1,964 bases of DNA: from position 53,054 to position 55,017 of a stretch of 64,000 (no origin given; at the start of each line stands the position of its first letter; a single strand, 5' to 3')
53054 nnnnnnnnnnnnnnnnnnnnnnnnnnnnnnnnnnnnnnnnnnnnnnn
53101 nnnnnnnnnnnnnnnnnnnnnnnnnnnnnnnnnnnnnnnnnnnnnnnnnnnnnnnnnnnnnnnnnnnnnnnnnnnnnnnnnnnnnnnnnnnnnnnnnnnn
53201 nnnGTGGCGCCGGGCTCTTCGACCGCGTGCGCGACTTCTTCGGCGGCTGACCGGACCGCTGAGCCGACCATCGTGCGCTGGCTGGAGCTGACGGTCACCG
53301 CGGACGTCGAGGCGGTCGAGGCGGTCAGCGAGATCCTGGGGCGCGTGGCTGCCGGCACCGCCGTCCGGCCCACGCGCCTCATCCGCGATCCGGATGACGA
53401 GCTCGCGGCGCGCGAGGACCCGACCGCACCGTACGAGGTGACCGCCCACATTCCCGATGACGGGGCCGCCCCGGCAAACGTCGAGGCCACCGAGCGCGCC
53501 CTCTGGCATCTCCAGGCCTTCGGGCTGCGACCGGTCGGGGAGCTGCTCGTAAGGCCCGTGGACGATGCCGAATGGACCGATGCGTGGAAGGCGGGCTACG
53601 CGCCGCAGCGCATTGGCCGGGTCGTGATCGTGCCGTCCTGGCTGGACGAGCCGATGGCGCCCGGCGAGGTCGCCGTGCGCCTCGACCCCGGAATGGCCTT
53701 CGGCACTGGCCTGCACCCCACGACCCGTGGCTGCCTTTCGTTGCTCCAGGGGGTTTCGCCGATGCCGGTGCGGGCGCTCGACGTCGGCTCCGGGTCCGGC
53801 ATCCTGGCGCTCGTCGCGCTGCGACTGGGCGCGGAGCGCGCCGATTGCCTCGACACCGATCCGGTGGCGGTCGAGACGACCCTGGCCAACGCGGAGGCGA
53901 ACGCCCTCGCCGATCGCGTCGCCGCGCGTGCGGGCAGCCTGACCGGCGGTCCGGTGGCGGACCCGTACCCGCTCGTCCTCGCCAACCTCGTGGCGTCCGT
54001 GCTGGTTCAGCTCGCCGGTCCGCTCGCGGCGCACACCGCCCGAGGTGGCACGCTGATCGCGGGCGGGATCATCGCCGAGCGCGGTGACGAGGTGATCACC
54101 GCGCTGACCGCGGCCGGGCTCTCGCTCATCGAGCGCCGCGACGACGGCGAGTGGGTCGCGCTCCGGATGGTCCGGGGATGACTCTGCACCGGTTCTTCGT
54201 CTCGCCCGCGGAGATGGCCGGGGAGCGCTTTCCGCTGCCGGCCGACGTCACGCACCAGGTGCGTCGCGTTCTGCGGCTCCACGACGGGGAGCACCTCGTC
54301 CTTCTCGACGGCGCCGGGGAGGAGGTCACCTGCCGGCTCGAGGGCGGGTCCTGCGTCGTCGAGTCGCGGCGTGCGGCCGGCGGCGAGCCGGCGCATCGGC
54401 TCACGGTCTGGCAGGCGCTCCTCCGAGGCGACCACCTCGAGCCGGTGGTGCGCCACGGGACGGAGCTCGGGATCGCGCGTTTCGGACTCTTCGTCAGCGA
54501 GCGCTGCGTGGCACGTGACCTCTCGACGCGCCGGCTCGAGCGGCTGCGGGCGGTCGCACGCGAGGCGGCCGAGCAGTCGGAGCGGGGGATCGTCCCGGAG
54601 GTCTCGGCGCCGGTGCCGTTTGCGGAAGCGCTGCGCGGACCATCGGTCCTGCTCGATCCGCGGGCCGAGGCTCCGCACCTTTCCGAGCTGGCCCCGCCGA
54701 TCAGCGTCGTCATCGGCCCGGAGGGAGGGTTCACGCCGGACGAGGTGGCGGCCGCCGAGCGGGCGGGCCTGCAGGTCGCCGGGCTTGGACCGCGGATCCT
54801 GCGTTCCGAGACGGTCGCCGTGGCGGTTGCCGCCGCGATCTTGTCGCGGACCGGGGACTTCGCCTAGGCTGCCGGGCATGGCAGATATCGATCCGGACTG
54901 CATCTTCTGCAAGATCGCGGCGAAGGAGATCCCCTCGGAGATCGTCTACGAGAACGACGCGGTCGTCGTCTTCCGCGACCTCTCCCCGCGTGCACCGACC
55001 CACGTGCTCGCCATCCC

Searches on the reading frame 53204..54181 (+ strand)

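Call 42: search_protein_families(library=pfam, proteins=[window:53204-54181:+], max_evalue=0.00001)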
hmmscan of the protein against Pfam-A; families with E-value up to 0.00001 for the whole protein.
window:53204-54181:+ (325 aa): 1 family
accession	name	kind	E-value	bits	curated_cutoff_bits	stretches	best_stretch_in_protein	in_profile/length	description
PF06325.19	PrmA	-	4.6e-65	220.5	22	1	25-323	1-294/296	Ribosomal protein L11 methyltransferase (PrmA)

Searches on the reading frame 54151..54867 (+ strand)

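Call 42: search_protein_families(library=pfam, proteins=[window:54151-54867:+], max_evalue=0.00001)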
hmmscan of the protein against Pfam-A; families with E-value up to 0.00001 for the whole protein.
window:54151-54867:+ (238 aa): 1 family
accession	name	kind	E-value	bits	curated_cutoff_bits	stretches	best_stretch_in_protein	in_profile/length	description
PF04452.19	Methyltrans_RNA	-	6.1e-37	127.2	23.9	1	82-230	5-164/165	RNA methyltransferase domain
